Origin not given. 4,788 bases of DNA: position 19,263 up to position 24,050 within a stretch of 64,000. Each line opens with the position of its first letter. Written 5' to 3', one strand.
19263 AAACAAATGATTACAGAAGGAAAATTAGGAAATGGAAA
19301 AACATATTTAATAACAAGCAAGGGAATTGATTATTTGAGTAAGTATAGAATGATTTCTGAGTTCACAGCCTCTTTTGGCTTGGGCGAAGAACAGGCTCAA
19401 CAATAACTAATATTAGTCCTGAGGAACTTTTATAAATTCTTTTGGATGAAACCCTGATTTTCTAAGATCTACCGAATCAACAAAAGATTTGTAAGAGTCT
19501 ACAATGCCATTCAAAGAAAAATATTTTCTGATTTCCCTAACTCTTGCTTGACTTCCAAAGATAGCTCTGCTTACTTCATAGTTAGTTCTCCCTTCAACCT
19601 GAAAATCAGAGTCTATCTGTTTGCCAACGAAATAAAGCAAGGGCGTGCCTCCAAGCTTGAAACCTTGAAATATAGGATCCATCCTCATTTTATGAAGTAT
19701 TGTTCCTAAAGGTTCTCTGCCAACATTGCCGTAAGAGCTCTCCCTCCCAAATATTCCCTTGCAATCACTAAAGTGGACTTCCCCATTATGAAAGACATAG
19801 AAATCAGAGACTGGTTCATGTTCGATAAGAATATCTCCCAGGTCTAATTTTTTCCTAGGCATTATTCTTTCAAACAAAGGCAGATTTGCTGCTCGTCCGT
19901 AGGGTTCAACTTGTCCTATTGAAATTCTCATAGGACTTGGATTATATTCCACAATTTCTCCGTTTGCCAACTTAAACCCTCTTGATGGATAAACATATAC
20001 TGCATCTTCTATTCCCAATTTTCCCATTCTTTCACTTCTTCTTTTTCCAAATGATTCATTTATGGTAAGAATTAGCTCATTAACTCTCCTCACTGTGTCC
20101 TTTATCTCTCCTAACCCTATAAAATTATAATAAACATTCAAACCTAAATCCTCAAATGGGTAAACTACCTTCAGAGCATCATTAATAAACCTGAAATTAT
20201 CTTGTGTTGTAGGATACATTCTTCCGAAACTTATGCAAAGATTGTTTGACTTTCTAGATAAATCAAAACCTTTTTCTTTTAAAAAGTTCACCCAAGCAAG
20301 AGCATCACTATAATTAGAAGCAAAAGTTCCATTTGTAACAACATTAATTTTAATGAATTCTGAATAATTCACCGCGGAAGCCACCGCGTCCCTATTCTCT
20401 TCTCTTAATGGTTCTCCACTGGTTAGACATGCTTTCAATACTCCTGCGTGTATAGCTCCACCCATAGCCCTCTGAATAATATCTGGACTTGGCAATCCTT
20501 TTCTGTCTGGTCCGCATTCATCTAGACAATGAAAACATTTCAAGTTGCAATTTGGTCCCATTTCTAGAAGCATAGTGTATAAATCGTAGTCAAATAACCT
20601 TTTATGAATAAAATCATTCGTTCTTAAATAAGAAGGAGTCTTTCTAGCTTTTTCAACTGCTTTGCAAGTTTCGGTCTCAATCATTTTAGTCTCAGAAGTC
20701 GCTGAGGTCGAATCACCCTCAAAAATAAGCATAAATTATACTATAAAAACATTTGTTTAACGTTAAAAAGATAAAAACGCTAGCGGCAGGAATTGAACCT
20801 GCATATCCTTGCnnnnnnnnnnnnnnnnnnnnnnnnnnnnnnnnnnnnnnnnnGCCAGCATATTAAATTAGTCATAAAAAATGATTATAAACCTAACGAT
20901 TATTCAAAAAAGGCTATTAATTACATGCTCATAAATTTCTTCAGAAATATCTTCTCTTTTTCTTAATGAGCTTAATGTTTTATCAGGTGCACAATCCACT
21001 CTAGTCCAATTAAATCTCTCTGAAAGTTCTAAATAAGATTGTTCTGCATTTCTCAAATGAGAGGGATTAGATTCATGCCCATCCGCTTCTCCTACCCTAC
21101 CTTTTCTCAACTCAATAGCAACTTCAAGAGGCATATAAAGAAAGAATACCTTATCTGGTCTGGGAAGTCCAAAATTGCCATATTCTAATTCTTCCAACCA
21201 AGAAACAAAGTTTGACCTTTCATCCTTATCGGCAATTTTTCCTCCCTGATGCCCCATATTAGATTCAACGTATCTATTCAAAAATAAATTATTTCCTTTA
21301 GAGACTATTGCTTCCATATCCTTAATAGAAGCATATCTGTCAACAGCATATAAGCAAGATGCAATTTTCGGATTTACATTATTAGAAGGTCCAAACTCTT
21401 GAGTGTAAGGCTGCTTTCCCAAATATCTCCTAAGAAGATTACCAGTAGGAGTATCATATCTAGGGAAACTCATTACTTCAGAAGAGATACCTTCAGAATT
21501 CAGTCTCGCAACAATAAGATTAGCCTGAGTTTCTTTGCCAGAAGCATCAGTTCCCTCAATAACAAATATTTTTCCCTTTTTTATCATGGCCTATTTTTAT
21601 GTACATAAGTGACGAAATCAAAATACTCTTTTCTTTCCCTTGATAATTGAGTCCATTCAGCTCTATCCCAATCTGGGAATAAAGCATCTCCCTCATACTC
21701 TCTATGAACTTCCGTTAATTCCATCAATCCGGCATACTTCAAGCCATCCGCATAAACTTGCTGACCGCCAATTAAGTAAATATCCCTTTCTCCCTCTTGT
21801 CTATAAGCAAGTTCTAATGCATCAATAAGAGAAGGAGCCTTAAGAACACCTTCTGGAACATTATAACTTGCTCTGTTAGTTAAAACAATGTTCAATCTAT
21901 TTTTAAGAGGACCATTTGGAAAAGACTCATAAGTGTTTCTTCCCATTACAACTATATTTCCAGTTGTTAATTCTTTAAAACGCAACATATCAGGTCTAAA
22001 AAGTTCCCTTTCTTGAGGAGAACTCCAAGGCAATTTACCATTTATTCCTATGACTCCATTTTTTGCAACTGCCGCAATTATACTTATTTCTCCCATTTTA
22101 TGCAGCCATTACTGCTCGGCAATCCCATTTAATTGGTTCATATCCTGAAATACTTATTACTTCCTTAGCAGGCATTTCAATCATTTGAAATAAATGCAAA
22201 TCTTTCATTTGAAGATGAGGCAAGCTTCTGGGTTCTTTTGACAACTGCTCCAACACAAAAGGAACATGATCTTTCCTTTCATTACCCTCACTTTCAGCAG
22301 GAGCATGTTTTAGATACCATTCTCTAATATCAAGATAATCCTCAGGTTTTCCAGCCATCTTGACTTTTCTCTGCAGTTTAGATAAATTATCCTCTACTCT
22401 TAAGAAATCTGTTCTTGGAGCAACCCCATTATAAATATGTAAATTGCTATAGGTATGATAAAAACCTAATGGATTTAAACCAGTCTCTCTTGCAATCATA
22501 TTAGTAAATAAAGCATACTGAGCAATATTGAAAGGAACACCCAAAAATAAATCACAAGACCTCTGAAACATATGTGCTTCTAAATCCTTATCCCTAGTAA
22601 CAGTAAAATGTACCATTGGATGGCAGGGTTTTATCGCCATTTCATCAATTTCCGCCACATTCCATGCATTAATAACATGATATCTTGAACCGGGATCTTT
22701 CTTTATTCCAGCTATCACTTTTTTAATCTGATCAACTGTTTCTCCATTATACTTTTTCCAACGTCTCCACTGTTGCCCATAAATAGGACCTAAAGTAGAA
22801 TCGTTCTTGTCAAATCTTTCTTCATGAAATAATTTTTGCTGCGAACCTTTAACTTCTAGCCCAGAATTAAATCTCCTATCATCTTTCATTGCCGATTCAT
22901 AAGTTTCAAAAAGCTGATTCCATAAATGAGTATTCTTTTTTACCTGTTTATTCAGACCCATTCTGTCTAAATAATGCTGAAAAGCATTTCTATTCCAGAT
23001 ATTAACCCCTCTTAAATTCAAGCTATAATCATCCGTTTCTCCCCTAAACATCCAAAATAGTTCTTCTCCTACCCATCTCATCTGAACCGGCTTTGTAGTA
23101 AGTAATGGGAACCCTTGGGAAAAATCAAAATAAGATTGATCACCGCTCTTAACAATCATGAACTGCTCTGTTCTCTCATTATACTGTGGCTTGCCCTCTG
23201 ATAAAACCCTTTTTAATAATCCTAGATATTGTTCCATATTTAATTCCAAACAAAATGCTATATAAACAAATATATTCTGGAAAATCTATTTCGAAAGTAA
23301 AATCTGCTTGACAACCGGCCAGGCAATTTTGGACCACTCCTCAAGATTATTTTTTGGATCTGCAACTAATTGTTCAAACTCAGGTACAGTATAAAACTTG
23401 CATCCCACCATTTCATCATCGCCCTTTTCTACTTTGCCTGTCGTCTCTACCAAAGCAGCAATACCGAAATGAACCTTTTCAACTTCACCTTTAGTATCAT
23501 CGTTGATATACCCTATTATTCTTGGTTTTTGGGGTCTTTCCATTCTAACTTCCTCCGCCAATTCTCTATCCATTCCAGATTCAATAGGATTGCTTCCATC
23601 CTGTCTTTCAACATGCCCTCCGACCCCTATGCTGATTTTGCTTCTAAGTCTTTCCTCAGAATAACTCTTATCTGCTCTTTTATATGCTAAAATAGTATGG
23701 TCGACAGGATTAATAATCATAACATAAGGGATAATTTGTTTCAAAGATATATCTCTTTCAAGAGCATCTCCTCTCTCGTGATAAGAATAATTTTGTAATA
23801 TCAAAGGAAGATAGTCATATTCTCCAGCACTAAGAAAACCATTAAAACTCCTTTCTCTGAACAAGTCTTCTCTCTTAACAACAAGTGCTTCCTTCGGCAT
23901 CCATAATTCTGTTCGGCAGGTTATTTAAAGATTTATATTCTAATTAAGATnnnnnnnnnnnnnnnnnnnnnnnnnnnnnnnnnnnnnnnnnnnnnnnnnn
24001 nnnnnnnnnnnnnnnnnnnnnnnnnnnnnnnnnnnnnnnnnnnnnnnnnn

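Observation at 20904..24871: dTMP-synthesis operon (Nudix-ThyA-DHFR-Tmk) shares a symmetric bidirectional promoter with a thymine-hypermodification-type gene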

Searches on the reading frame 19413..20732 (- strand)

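Call 5: search_protein_families(library=pfam, proteins=[window:19413-20732:-], max_evalue=0.01)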
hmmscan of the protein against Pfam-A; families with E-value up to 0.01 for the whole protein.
window:19413-20732:- (439 aa): 1 family
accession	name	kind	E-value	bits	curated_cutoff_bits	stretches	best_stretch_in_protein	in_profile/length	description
PF04055.27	Radical_SAM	-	0.00012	22.7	29.5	1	57-156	2-102/166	Radical SAM superfamily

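Call 7: search_protein_families(library=ncbifam, proteins=[window:19413-20732:-], max_evalue=0.1)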
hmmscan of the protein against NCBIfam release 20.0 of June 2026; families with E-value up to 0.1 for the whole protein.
window:19413-20732:- (439 aa): 16 families
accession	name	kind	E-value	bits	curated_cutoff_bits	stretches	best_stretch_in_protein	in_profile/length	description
TIGR02668.1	moaA_archaeal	equivalog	4.6e-09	35.7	325.25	1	54-146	12-105/303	GTP 3',8-cyclase MoaA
NF001199.0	PRK00164.2-1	equivalog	3.1e-08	33.1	231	1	51-145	11-106/308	GTP 3',8-cyclase MoaA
TIGR02666.1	moaA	equivalog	8.6e-07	28.2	284.05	1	60-145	18-110/336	GTP 3',8-cyclase MoaA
NF012164.0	AlbA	equivalog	8.8e-07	27.7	850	1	56-142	117-202/442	subtilosin maturase AlbA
TIGR04317.1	W_rSAM_matur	equivalog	1.5e-05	24.3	380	1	50-146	2-99/349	tungsten cofactor oxidoreductase radical SAM maturase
NF045646.2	rSAM_Se_TrsS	equivalog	0.00013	20.7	490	1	53-140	87-175/441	radical SAM (seleno)protein TrsS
TIGR04303.1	GeoRSP_rSAM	equivalog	0.00017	21.3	400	1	59-182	12-121/325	GeoRSP system radical SAM/SPASM protein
TIGR04167.1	rSAM_SeCys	equivalog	0.00017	21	300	1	50-119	6-76/303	arsenosugar biosynthesis radical SAM (seleno)protein ArsS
TIGR03963.1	rSAM_QueE_Clost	equivalog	0.00026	20.8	260.1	1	61-185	28-152/219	putative 7-carboxy-7-deazaguanine synthase QueE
NF035951.1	rSAM_RumMC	equivalog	0.001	17.8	720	1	17-70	77-130/510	RumMC family radical SAM sactipeptide maturase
NF049973.1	radical_Rv1681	equivalog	0.0011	18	380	1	61-136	81-155/326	Rv1681 family radical SAM protein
TIGR04133.1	rSAM_w_lipo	hypoth_equivalog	0.0039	16.2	425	1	42-136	14-111/350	TIGR04133 family radical SAM/SPASM protein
NF038332.1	rSAM_rare_HxsC4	exception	0.0062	15.7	500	1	56-140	18-103/335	radical SAM protein HxsC4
TIGR04251.1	SCM_rSAM_ScmF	equivalog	0.0066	15.9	400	1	52-139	4-94/353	SynChlorMet cassette radical SAM/SPASM protein ScmF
TIGR04250.1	SCM_rSAM_ScmE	equivalog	0.028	13.3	400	1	56-140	7-91/358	SynChlorMet cassette radical SAM/SPASM protein ScmE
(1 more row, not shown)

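Call 8: search_protein_families(library=phrogs, proteins=[window:19413-20732:-], max_evalue=0.01)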
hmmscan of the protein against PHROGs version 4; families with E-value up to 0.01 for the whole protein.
window:19413-20732:- (439 aa): 0 families

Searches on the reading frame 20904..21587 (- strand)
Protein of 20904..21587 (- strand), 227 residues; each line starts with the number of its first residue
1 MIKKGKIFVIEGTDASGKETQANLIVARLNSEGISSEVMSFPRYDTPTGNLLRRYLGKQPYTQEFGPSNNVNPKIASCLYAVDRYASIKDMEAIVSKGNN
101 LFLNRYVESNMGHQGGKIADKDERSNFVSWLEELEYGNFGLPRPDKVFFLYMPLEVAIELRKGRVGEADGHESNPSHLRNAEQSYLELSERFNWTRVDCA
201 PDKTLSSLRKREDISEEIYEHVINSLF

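Call 5: search_protein_families(library=pfam, proteins=[window:20904-21587:-], max_evalue=0.01)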
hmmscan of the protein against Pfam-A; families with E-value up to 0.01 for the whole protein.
window:20904-21587:- (227 aa): 1 family
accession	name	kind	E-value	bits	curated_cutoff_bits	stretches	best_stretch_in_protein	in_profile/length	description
PF02223.23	Thymidylate_kin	-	3e-21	76.4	27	1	10-200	1-175/185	Thymidylate kinase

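Call 7: search_protein_families(library=ncbifam, proteins=[window:20904-21587:-], max_evalue=0.1)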
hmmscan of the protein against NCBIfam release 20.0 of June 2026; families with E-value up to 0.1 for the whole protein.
window:20904-21587:- (227 aa): 6 families
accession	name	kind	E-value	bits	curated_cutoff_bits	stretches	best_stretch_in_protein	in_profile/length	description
NF005923.0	PRK07933.1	equivalog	2.4e-26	92.4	193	1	7-172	2-166/213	dTMP kinase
TIGR00041.1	DTMP_kinase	equivalog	6.5e-17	61.9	83.25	1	2-198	1-184/196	dTMP kinase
NF005250.0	PRK06761.1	equivalog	0.00073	18.6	270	1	5-62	3-60/282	hypothetical protein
TIGR03707.1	PPK2_P_aer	equivalog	0.0061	16.3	301.8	1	7-65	33-91/230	polyphosphate kinase 2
NF001385.0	PRK00279.2-3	equivalog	0.025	14.2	315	1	4-58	3-59/213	adenylate kinase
TIGR03708.1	poly_P_AMP_trns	equivalog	0.053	12.2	547.65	1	7-64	42-99/493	polyphosphate:AMP phosphotransferase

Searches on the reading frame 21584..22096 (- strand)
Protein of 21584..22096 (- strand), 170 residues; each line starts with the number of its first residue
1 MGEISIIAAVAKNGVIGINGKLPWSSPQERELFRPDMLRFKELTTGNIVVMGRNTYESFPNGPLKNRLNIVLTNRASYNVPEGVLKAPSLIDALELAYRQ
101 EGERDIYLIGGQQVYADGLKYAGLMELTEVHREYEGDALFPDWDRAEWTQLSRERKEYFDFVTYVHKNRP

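Call 5: search_protein_families(library=pfam, proteins=[window:21584-22096:-], max_evalue=0.01)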
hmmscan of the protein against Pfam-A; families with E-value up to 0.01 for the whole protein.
window:21584-22096:- (170 aa): 1 family
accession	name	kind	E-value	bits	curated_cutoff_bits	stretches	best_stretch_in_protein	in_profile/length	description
PF00186.24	DHFR_1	-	3.7e-42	144.2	25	1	4-157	2-143/159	Dihydrofolate reductase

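Call 7: search_protein_families(library=ncbifam, proteins=[window:21584-22096:-], max_evalue=0.1)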
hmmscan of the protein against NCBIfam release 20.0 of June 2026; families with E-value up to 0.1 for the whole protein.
window:21584-22096:- (170 aa): 31 families (the best 25 are shown)
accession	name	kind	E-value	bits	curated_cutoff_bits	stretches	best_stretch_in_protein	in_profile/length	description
NF041386.1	dihyfolred_HdrA_Halo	equivalog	4.6e-28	98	300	1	4-163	3-154/158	dihydrofolate reductase HdrA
NF000055.3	trim_DfrA12_A21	exception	1.4e-25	90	330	1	4-166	8-157/165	DfrA12/DfrA21 family trimethoprim-resistant dihydrofolate reductase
NF000006.2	trim_DfrA26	exception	8.6e-25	87.9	350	1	4-154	19-163/183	trimethoprim-resistant dihydrofolate reductase DfrA26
NF000333.1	trim_DfrF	exception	1.7e-23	83.3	320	1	4-154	2-140/164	trimethoprim-resistant dihydrofolate reductase DfrF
NF000019.2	trim_DfrA3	exception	1.4e-22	80.3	350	1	4-157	3-144/162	trimethoprim-resistant dihydrofolate reductase DfrA3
NF008037.0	PRK10769.1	equivalog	1.7e-22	80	168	1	4-152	3-138/160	type 3 dihydrofolate reductase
NF040541.1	trim_DfrE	exception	2e-22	79.6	347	1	4-167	3-154/157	trimethoprim-resistant dihydrofolate reductase DfrE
NF000053.2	trim_DfrA12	exception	3.6e-22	78.9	360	1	4-155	8-148/165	trimethoprim-resistant dihydrofolate reductase DfrA12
NF041668.1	trim_DfrL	exception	4.4e-22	78.9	370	1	7-145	4-134/176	trimethoprim-resistant dihydrofolate reductase DfrL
NF033851.1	trim_DfrA35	exception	6e-21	74.8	360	1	4-150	2-141/170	trimethoprim-resistant dihydrofolate reductase DfrA35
NF000332.1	trim_DfrDGK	exception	1.7e-20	73.5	300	1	4-155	2-141/161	DfrD/DfrG/DfrK family trimethoprim-resistant dihydrofolate reductase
NF033473.1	trim_sens_DfrEf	exception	4e-20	72.3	350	1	6-151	4-139/164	trimethoprim-sensitive dihydrofolate reductase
NF000143.1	trim_DfrG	exception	4e-20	72.2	365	1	4-152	3-139/165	trimethoprim-resistant dihydrofolate reductase DfrG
NF000155.1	trim_DfrC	exception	1.7e-19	70.2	350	1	4-149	3-133/161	trimethoprim-sensitive dihydrofolate reductase DfrC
NF000330.1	trim_DfrA1_like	exception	6.9e-19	68.3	250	1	4-144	3-132/157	trimethoprim-resistant dihydrofolate reductase DfrA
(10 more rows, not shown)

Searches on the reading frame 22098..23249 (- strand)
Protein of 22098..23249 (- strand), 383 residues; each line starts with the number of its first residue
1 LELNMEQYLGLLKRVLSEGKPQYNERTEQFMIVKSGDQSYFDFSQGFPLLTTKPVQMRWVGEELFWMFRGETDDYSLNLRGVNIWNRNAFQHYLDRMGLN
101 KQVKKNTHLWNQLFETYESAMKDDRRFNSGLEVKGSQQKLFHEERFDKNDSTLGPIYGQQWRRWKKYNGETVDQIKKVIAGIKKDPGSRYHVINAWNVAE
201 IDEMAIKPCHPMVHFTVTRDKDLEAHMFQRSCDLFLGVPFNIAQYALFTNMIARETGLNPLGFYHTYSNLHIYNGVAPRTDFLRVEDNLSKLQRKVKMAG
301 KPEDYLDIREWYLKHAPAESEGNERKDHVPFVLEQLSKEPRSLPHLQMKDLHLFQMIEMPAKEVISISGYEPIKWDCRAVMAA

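Call 5: search_protein_families(library=pfam, proteins=[window:22098-23249:-], max_evalue=0.01)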
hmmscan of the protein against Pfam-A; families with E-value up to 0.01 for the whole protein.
window:22098-23249:- (383 aa): 1 family
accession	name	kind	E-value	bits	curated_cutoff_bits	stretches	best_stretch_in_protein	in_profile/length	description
PF00303.24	Thymidylat_synt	-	2.6e-77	260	24.3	1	6-373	1-257/266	Thymidylate synthase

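Call 7: search_protein_families(library=ncbifam, proteins=[window:22098-23249:-], max_evalue=0.1)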
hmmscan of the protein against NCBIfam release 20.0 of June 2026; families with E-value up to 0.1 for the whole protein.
window:22098-23249:- (383 aa): 8 families
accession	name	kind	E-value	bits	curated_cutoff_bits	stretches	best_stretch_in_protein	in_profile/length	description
NF002496.0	PRK01827.1-2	equivalog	3.5e-73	246.4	325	1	2-275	2-265/318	thymidylate synthase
TIGR03284.1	thym_sym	equivalog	1.6e-72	244.2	108.35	1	6-275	1-243/296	thymidylate synthase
NF002497.0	PRK01827.1-3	equivalog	3.3e-69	233.1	327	2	146-277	83-213/264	thymidylate synthase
NF002499.0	PRK01827.1-5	equivalog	3.1e-60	203.6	405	2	146-291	83-229/264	thymidylate synthase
NF002495.0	PRK01827.1-1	equivalog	3.6e-35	121.8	327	2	148-308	100-256/279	thymidylate synthase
NF010393.0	PRK13821.1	equivalog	5.1e-31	107.9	576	3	171-274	154-258/323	thymidylate synthase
NF002498.0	PRK01827.1-4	equivalog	2.6e-30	105.7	427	2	133-274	84-224/283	thymidylate synthase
TIGR03283.1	thy_syn_methano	equivalog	1.8e-11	43.9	174.55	1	154-274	80-195/201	thymidylate synthase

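Call 8: search_protein_families(library=phrogs, proteins=[window:22098-23249:-], max_evalue=0.01)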
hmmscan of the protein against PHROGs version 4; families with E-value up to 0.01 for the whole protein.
window:22098-23249:- (383 aa): 4 families
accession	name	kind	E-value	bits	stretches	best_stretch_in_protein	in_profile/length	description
phrog_160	-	DNA, RNA and nucleotide metabolism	1.9e-76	258.2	1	2-274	30-254/335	thymidylate synthase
phrog_5682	-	DNA, RNA and nucleotide metabolism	4.6e-43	148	1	128-275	15-153/209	thymidylate synthase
phrog_5131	-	DNA, RNA and nucleotide metabolism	3.3e-18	67.1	1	146-283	92-227/357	thymidylate synthase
phrog_3676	-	DNA, RNA and nucleotide metabolism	9.1e-07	29.4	1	208-282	162-236/351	thymidylate synthase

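Call 60: search_solved_structures(query=window:22098-23237:-, max_evalue=1e-10)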
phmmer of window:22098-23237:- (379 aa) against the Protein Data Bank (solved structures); distinct sequences matched with E-value up to 1e-10: 120 (the best 60 are shown).
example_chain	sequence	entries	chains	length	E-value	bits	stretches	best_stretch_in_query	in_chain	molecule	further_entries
4dq1_A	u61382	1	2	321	9.4e-58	199.4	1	4-271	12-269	Thymidylate synthase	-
6auj_A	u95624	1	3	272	4.4e-50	174.1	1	143-272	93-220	Thymidylate synthase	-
3uwl_A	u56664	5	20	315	2.8e-49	171.5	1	2-270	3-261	Thymidylate synthase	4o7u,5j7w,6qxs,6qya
1aob_A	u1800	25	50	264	3.3e-49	171.3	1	143-305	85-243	THYMIDYLATE SYNTHASE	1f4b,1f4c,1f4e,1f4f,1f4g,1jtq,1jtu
6cdz_A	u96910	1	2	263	3.3e-49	171.3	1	143-305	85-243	Thymidylate synthase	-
1an5_A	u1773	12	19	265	3.4e-49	171.2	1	143-304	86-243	THYMIDYLATE SYNTHASE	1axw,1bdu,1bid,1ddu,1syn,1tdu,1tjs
1qqq_A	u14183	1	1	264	3.7e-49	171.1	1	143-305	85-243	THYMIDYLATE SYNTHASE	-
2tsc_A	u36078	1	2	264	7.2e-49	170.1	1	143-278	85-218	THYMIDYLATE SYNTHASE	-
1ev5_A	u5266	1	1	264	8.5e-49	169.9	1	143-305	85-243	THYMIDYLATE SYNTHASE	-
1tsv_A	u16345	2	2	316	8.5e-49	169.9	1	3-269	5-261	THYMIDYLATE SYNTHASE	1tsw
1zpr_A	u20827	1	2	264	8.6e-49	169.9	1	143-305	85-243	THYMIDYLATE SYNTHASE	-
1evf_A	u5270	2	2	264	8.6e-49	169.9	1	143-305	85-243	THYMIDYLATE SYNTHASE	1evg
1bo7_A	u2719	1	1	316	9.2e-49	169.8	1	3-269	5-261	THYMIDYLATE SYNTHASE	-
1tda_A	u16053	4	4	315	9.3e-49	169.8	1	3-269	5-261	THYMIDYLATE SYNTHASE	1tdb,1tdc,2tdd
1lca_A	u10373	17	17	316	9.7e-49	169.7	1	3-269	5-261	THYMIDYLATE SYNTHASE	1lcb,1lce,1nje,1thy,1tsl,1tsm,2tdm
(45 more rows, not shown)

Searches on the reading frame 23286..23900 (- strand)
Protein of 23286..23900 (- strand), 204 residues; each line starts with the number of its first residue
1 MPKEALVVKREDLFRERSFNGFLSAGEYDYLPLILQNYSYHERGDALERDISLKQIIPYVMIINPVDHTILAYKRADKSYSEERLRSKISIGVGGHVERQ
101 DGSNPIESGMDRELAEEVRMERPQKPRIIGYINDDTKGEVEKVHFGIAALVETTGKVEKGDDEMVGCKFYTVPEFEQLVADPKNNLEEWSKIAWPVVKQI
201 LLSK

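Call 5: search_protein_families(library=pfam, proteins=[window:23286-23900:-], max_evalue=0.01)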
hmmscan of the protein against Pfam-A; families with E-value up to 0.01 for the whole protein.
window:23286-23900:- (204 aa): 0 families

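Call 6: search_protein_families(library=pfam, proteins=[window:23286-23900:-], max_evalue=10)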
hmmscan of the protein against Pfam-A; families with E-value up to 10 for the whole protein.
window:23286-23900:- (204 aa): 0 families

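Call 7: search_protein_families(library=ncbifam, proteins=[window:23286-23900:-], max_evalue=0.1)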
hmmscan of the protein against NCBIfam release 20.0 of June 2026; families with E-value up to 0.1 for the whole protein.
window:23286-23900:- (204 aa): 0 families

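Call 8: search_protein_families(library=phrogs, proteins=[window:23286-23900:-], max_evalue=0.01)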
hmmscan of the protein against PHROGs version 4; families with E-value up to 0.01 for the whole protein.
window:23286-23900:- (204 aa): 3 families
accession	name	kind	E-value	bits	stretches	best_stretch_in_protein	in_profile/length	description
phrog_8902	-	unknown function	3.5e-24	86.6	1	42-196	65-232/238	-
phrog_37383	-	unknown function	2.7e-06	27.5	1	47-101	192-247/488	-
phrog_1198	-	other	0.0027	18.5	1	105-201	78-184/253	MutT/NUDIX hydrolase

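Call 59: search_solved_structures(query=window:23286-23900:-, max_evalue=1, show_alignments=1)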
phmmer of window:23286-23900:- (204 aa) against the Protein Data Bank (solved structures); distinct sequences matched with E-value up to 1: 1.
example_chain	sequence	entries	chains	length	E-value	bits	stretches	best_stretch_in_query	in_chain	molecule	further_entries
3e57_A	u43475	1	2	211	4.2e-21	78.9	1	4-202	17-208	uncharacterized protein Tm1382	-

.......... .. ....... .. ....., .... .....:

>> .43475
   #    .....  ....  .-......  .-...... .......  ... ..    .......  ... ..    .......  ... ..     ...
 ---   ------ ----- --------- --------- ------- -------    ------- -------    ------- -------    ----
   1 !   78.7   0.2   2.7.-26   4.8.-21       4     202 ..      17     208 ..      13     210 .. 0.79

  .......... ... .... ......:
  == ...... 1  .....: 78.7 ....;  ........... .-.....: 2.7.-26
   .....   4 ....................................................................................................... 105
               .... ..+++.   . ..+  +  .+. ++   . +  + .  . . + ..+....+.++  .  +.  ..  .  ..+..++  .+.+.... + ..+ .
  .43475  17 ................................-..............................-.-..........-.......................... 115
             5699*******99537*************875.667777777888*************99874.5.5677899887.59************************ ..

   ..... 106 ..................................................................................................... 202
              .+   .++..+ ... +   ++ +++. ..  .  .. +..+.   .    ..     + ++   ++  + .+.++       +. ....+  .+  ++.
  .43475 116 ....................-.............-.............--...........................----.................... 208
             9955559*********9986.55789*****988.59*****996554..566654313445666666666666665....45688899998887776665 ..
